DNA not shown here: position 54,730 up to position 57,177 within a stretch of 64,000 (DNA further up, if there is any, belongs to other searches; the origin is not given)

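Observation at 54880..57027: A LacI-family repressor fused to a uroporphyrinogen-decarboxylase-like domain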

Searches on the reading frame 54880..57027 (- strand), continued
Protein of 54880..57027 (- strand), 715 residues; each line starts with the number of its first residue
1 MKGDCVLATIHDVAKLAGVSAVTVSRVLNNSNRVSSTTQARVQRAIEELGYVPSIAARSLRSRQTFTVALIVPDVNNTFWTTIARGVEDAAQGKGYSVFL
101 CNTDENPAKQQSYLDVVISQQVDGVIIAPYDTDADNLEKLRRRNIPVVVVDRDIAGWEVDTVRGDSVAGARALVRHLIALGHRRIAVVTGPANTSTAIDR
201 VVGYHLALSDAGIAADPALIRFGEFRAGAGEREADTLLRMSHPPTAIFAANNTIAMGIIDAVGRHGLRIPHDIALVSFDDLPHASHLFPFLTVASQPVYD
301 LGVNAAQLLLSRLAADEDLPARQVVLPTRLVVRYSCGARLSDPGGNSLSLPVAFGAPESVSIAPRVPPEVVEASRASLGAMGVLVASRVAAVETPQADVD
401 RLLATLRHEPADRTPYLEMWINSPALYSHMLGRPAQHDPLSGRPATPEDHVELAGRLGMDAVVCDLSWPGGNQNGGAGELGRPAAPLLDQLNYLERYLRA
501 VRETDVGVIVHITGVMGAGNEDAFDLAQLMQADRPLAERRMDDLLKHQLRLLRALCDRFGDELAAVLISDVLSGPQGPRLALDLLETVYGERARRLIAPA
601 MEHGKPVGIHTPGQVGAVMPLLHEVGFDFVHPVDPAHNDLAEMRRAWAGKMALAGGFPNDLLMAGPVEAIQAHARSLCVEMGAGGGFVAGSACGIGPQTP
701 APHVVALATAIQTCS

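Call 9: find_encoding_contigs(protein=P0004, flank=10000, max_places=2)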
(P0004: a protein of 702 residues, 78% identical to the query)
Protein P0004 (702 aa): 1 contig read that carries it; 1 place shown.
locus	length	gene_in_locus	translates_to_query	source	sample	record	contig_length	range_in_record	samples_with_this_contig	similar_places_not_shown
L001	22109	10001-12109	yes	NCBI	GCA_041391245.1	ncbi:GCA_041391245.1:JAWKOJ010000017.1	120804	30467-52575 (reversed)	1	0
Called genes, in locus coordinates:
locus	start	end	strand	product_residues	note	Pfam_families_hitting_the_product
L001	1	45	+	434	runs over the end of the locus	PF02638:GHL10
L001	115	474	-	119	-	PF20114:DUF6504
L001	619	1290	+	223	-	-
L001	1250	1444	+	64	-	-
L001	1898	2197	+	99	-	PF18882:DUF5647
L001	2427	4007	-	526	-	PF00171:Aldedh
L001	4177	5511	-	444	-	PF00202:Aminotran_3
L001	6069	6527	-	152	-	PF02782:FGGY_C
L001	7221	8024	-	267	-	PF00282:Pyridoxal_deC, PF00266:Aminotran_5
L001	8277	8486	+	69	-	PF03459:TOBE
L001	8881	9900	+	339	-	PF08240:ADH_N, PF16912:Glu_dehyd_C (weak), PF01262:AlaDh_PNT_C (weak), PF00107:ADH_zinc_N, PF13602:ADH_zinc_N_2 (weak)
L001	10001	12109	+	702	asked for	PF00356:LacI, PF00532:Peripla_BP_1, PF13407:Peripla_BP_4, PF13377:Peripla_BP_3, PF01208:URO-D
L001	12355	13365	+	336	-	PF00532:Peripla_BP_1, PF13407:Peripla_BP_4, PF13377:Peripla_BP_3 (weak)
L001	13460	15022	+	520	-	PF00005:ABC_tran, PF09818:ABC_ATPase (faint), PF13304:AAA_21 (faint), PF00005:ABC_tran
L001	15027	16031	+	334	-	PF02653:BPD_transp_2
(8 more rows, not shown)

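Call 10: find_encoding_contigs(protein=P0078, flank=10000, max_places=2)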
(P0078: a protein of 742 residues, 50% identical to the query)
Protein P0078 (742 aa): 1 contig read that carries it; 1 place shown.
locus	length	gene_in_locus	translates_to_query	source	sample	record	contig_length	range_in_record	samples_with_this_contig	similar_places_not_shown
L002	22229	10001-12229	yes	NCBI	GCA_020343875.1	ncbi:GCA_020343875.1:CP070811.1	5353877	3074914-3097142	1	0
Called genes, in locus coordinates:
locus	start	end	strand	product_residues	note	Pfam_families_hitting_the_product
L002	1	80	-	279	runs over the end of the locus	PF12146:Hydrolase_4, PF00561:Abhydrolase_1, PF12697:Abhydrolase_6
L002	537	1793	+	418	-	PF01594:AI-2E_transport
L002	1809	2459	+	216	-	PF00072:Response_reg, PF00196:GerE, PF08281:Sigma70_r4_2 (weak), PF13384:HTH_23 (faint)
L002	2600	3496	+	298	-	PF00089:Trypsin (weak), PF13365:Trypsin_2, PF13180:PDZ_2, PF17820:PDZ_6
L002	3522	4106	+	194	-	PF13365:Trypsin_2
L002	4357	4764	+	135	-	PF00903:Glyoxalase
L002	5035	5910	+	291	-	PF00809:Pterin_bind, PF03599:CdhD (weak)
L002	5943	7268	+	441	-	-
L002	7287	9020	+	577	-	PF08240:ADH_N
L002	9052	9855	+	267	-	PF00106:adh_short, PF08659:KR, PF23441:SDR (weak), PF13561:adh_short_C2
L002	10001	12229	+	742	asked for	PF00356:LacI, PF00532:Peripla_BP_1, PF13407:Peripla_BP_4, PF13377:Peripla_BP_3, PF01208:URO-D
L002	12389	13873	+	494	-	PF00370:FGGY_N, PF02782:FGGY_C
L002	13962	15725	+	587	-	PF07881:Fucose_iso_N1, PF07882:Fucose_iso_N2, PF02952:Fucose_iso_C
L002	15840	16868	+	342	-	PF08240:ADH_N, PF00107:ADH_zinc_N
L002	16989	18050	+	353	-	PF01210:NAD_Gly3P_dh_N, PF02558:ApbA, PF07479:NAD_Gly3P_dh_C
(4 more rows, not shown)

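Call 11: find_encoding_contigs(protein=P0075, flank=10000, max_places=2)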
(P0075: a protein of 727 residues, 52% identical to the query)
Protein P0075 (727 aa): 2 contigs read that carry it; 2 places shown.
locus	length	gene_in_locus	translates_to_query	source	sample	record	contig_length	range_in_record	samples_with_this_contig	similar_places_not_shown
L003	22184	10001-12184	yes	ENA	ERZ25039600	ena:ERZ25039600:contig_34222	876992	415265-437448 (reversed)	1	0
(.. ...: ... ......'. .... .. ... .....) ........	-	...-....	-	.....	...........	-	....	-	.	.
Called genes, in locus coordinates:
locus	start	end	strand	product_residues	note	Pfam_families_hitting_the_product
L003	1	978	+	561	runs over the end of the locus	PF00246:Peptidase_M14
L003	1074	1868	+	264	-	PF00303:Thymidylat_synt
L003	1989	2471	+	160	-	PF00383:dCMP_cyt_deam_1, PF14437:MafB19-deam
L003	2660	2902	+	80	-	PF22513:FitA-like_RHH, PF03869:Arc (weak)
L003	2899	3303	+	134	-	PF01850:PIN, PF10130:PIN_2 (weak)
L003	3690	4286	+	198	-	PF01436:NHL (faint)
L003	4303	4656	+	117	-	PF01436:NHL (faint)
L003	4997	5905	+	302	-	PF02826:2-Hacid_dh_C (weak), PF03446:NAD_binding_2, PF03807:F420_oxidored, PF14833:NAD_binding_11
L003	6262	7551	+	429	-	PF04295:GD_AH_second, PF20629:GD_AH_C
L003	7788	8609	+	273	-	PF01261:AP_endonuc_2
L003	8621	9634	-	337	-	PF03069:FmdA_AmdA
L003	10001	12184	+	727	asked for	PF00356:LacI, PF00532:Peripla_BP_1, PF13407:Peripla_BP_4, PF13377:Peripla_BP_3, PF01208:URO-D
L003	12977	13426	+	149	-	PF01547:SBP_bac_1, PF13416:SBP_bac_8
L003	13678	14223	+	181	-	-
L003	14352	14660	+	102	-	-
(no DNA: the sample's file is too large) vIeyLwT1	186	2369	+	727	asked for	PF00356:LacI, PF00532:Peripla_BP_1, PF13407:Peripla_BP_4, PF13377:Peripla_BP_3, PF01208:URO-D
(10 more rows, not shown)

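Call 32: find_related_loci(query=A2, collection=genome_contigs, flank=8000)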
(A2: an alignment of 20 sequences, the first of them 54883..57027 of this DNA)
Query A2 (715 aa) in genome_contigs; peptide patterns used: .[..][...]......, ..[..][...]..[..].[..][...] (x = any residue, [..] = any of these).
599 stretches matched a pattern (row limit reached: there are more); 587 encode a relative of the query (tblastn E <= 1e-3); the best 80 are kept; 80 distinct loci.
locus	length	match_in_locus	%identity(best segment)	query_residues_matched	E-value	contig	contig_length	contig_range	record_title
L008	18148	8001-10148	76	2-713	0e+0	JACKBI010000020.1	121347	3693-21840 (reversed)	MAG: Anaerolineales bacterium isolate HK-STAS-CHLO-17 HK-STAS-CHLO-17_20, whole genome shotgun sequence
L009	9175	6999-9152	53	7-695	0e+0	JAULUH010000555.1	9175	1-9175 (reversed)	MAG: Anaerolineae bacterium isolate P_ANAE NODE_21452_length_9175_cov_1.455681, whole genome shotgun sequence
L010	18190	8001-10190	52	7-712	0e+0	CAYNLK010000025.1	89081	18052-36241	MAG TPA_asm: uncultured Caldilineaceae bacterium isolate binchicken_co44_236 genome assembly, contig: NODE_486_length_89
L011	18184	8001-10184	51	7-710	0e+0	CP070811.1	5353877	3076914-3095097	MAG: Anaerolineales bacterium isolate bin12 chromosome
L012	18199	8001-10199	52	4-712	0e+0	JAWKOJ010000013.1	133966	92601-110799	MAG: Caldilineales bacterium isolate ABC2.10 ABC2.10.fa-13, whole genome shotgun sequence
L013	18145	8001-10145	52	7-712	0e+0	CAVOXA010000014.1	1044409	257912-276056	MAG: uncultured Chloroflexia bacterium isolate MFD09964.bin.2.208 genome assembly, contig: contig_5177, whole genome sho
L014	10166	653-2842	50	7-712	0e+0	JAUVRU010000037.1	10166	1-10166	MAG: Anaerolineae bacterium isolate CSMAG_722 CSMAG_722_k127_3181568_length_10166_cov_53.7030, whole genome shotgun sequ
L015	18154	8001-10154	52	7-712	0e+0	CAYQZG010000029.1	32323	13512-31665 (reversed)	MAG TPA_asm: uncultured Anaerolineales bacterium isolate binchicken_co15_218 genome assembly, contig: NODE_534_length_32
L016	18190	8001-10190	50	7-712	0e+0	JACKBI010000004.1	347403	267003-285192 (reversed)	MAG: Anaerolineales bacterium isolate HK-STAS-CHLO-17 HK-STAS-CHLO-17_4, whole genome shotgun sequence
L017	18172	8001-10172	50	7-710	0e+0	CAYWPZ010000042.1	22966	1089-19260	MAG TPA_asm: uncultured Caldilineales bacterium isolate binchicken_co107_52 genome assembly, contig: NODE_5567_length_22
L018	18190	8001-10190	50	7-712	0e+0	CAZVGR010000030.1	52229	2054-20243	MAG TPA_asm: uncultured Anaerolinea sp. isolate SRP304446_co1_50 genome assembly, contig: NODE_407_length_52229_cov_20.0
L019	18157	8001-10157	49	7-712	0e+0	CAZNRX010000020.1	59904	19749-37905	MAG TPA_asm: uncultured Anaerolineales bacterium isolate binchicken_co17_270 genome assembly, contig: NODE_1597_length_5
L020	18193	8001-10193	49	7-712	0e+0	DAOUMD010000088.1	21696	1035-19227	MAG TPA_asm: Anaerolineae bacterium isolate W31_78 k127_430208, whole genome shotgun sequence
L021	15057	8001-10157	49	6-712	0e+0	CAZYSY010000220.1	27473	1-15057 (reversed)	MAG TPA_asm: uncultured Caldilineales bacterium isolate binchicken_co219_342 genome assembly, contig: k141_1290854, whol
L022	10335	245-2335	50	6-678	0e+0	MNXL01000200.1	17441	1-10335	MAG: Anaerolineae bacterium CG2_30_64_16 cg2_3.0_scaffold_2684_c, whole genome shotgun sequence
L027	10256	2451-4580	48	7-712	0e+0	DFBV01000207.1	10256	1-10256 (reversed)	MAG TPA_asm: Anaerolineales bacterium UBA3071 UBA3071_contig_24950, whole genome shotgun sequence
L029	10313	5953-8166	48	1-714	0e+0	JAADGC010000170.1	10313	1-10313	MAG: Chloroflexota bacterium isolate M_MetaBat97 contig-127_11219, whole genome shotgun sequence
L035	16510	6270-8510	51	7-712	0e+0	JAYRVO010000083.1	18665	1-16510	MAG: Chloroflexota bacterium isolate NJ_NJASGE3bin.22 k141_692731, whole genome shotgun sequence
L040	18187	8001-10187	51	6-710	0e+0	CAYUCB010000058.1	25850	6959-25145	MAG TPA_asm: uncultured Caldilineaceae bacterium isolate binchicken_co186_200 genome assembly, contig: NODE_2100_length_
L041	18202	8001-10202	48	4-712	0e+0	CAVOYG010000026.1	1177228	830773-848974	MAG: uncultured Chloroflexia bacterium isolate MFD09964.bin.2.44 genome assembly, contig: contig_5551, whole genome shot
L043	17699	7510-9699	50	7-712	0e+0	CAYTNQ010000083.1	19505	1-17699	MAG TPA_asm: uncultured Anaerolineales bacterium isolate binchicken_co294_35 genome assembly, contig: NODE_3098_length_1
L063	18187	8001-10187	49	7-712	0e+0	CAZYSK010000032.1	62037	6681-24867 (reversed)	MAG TPA_asm: uncultured Anaerolineales bacterium isolate binchicken_co334_204 genome assembly, contig: NODE_668_length_6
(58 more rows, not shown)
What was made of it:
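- About 40 species-representative genomes carry the fusion (call 32).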

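Call 40: search_protein_families(library=pfam, proteins=[L043:9780-10901:+, L043:10917-11990:+, L043:12468-13637:+, L043:13647-14525:+, L043:14536-15798:+, L043:16099-17502:+, L043:5781-6872:+, L043:4788-5591:+, L043:1022-3133:+], max_evalue=0.001)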
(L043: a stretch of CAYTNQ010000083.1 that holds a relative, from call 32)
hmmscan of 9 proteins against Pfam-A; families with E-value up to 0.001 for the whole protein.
L043:9780-10901:+ (373 aa): 1 family
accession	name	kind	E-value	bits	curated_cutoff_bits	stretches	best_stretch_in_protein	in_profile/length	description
PF01208.23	URO-D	-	2.9e-22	79.6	23.9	1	123-370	99-345/346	Uroporphyrinogen decarboxylase (URO-D)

L043:10917-11990:+ (357 aa): 1 family
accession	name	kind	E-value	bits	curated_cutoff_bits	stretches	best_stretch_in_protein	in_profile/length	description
PF01208.23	URO-D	-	8.3e-29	101.1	23.9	1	136-353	134-346/346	Uroporphyrinogen decarboxylase (URO-D)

L043:12468-13637:+ (389 aa): 1 family
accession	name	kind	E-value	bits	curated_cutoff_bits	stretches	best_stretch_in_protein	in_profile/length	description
PF01208.23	URO-D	-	3.8e-18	66.1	23.9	1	160-373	134-346/346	Uroporphyrinogen decarboxylase (URO-D)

L043:13647-14525:+ (292 aa): 1 family
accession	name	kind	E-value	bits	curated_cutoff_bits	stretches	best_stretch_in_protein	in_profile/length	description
PF02633.19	Creatininase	-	1.3e-35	123.4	31.3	1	35-271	7-237/238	Creatinine amidohydrolase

L043:14536-15798:+ (420 aa): 1 family
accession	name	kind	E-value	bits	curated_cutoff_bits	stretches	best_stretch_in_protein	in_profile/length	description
PF01208.23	URO-D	-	6.1e-23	81.8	23.9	1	219-416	160-345/346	Uroporphyrinogen decarboxylase (URO-D)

L043:16099-17502:+ (467 aa): 3 families
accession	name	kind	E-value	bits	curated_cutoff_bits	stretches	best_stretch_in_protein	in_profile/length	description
PF01547.30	SBP_bac_1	-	1.6e-33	117.5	26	1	82-369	7-306/307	Bacterial extracellular solute-binding protein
PF13416.11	SBP_bac_8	-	3.2e-22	80.1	27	1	89-391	3-268/279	Bacterial extracellular solute-binding protein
PF10518.14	TAT_signal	-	0.00025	21.3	22.7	1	7-26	2-21/21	TAT (twin-arginine translocation) pathway signal sequence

L043:5781-6872:+ (363 aa): 2 families
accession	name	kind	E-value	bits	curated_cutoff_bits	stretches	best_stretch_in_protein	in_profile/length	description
PF00557.29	Peptidase_M24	-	3.1e-66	223.5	23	1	145-346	2-208/208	Metallopeptidase family M24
PF01321.24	Creatinase_N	-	5.3e-11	43.6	22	1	7-136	1-127/128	Creatinase/Prolidase N-terminal domain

L043:4788-5591:+ (267 aa): 1 family
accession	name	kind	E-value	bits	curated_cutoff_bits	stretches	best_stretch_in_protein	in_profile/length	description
PF01177.27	Asp_Glu_race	-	2.2e-25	90.1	31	1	12-216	1-207/211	Asp/Glu/Hydantoin racemase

L043:1022-3133:+ (703 aa): 3 families
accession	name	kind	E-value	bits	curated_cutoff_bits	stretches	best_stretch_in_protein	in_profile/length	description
PF01968.24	Hydantoinase_A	-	3.7e-87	292.7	22.9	1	197-501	1-290/291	Hydantoinase/oxoprolinase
PF05378.19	Hydant_A_N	-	1.8e-45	155.3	25.2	1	3-174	1-173/176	Hydantoinase/oxoprolinase N-terminal region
PF19278.4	Hydant_A_C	-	3.7e-20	72.6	21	1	514-692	9-191/193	Hydantoinase/oxoprolinase C-terminal domain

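Call 43: search_protein_families(library=pfam, proteins=[L012:15856-18198:+, L016:15060-16037:+, L017:16974-17861:+, L035:10125-10463:+, L027:7712-8803:+, L013:10561-12198:+, L040:343-1212:+, L029:8275-10086:+, L063:12603-13763:+, L041:796-2316:+], max_evalue=0.001)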
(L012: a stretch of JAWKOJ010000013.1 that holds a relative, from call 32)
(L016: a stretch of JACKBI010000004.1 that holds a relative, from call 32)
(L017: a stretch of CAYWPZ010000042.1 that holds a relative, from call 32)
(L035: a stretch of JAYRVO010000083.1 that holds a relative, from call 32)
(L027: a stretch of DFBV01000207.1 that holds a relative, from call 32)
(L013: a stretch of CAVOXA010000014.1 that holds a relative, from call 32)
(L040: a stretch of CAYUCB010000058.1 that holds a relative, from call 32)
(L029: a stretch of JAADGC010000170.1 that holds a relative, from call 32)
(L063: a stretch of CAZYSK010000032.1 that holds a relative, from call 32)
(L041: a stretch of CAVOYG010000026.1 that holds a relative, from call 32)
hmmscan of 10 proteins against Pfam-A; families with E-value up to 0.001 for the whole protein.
L012:15856-18198:+ (781 aa): 2 families
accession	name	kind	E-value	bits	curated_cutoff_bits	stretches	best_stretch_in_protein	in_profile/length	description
PF13416.11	SBP_bac_8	-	6e-22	79.2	27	1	5-313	3-265/279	Bacterial extracellular solute-binding protein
PF01547.30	SBP_bac_1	-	6.2e-19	69.5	26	1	5-296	14-304/307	Bacterial extracellular solute-binding protein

L016:15060-16037:+ (325 aa): 1 family
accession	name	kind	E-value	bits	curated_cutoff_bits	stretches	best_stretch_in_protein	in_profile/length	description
PF00528.27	BPD_transp_1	-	2.1e-12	47.6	26.4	1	124-320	7-179/184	Binding-protein-dependent transport system inner membrane component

L017:16974-17861:+ (295 aa): 1 family
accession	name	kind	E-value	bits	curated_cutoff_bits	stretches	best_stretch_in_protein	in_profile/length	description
PF00528.27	BPD_transp_1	-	9.7e-20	71.5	26.4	1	105-285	3-179/184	Binding-protein-dependent transport system inner membrane component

L035:10125-10463:+ (112 aa): 1 family
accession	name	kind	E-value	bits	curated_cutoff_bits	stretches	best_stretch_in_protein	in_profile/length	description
PF05336.19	rhaM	-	3.1e-31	108.1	23.4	1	3-110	1-104/105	L-rhamnose mutarotase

L027:7712-8803:+ (363 aa): 1 family
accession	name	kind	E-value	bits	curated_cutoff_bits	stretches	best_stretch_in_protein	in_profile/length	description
PF14486.12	DUF4432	-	6.1e-21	74.9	32.5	1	41-342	7-302/304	Domain of unknown function (DUF4432)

L013:10561-12198:+ (545 aa): 2 families
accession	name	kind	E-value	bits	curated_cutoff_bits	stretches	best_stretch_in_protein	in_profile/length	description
PF01547.30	SBP_bac_1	-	9.8e-26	91.9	26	1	98-428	2-306/307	Bacterial extracellular solute-binding protein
PF13416.11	SBP_bac_8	-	9.3e-24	85.1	27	1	110-446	5-265/279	Bacterial extracellular solute-binding protein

L040:343-1212:+ (289 aa): 3 families
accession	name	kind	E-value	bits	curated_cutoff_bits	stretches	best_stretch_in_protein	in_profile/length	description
PF13561.12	adh_short_C2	-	1.6e-60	205.1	27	2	165-286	123-235/236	Enoyl-(Acyl carrier protein) reductase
PF00106.31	adh_short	-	4.3e-57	193.2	26.6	2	8-133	1-126/195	short chain dehydrogenase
PF08659.16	KR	-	3.3e-12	47.1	22.6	1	10-120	3-117/180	KR domain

L029:8275-10086:+ (603 aa): 3 families
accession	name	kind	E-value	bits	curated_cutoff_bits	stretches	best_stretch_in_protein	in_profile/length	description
PF07882.17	Fucose_iso_N2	-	1.9e-88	295.3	22.3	1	186-365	1-180/180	L-fucose isomerase, second N-terminal domain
PF07881.17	Fucose_iso_N1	-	1.2e-79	266.5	28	1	17-185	1-169/169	L-fucose isomerase, first N-terminal domain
PF02952.23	Fucose_iso_C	-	2.8e-42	144.2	29.3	1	401-564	1-143/143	L-fucose isomerase, C-terminal domain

L063:12603-13763:+ (386 aa): 1 family
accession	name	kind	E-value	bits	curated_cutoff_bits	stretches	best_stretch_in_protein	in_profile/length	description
PF00528.27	BPD_transp_1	-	2.4e-19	70.2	26.4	1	183-384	2-183/184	Binding-protein-dependent transport system inner membrane component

L041:796-2316:+ (506 aa): 2 families
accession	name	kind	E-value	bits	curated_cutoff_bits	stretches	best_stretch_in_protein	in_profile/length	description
PF00370.27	FGGY_N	-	1.6e-67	228.1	28.8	1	7-250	2-245/245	FGGY family of carbohydrate kinases, N-terminal domain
PF02782.22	FGGY_C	-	9.5e-41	140.2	27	1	260-449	2-196/198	FGGY family of carbohydrate kinases, C-terminal domain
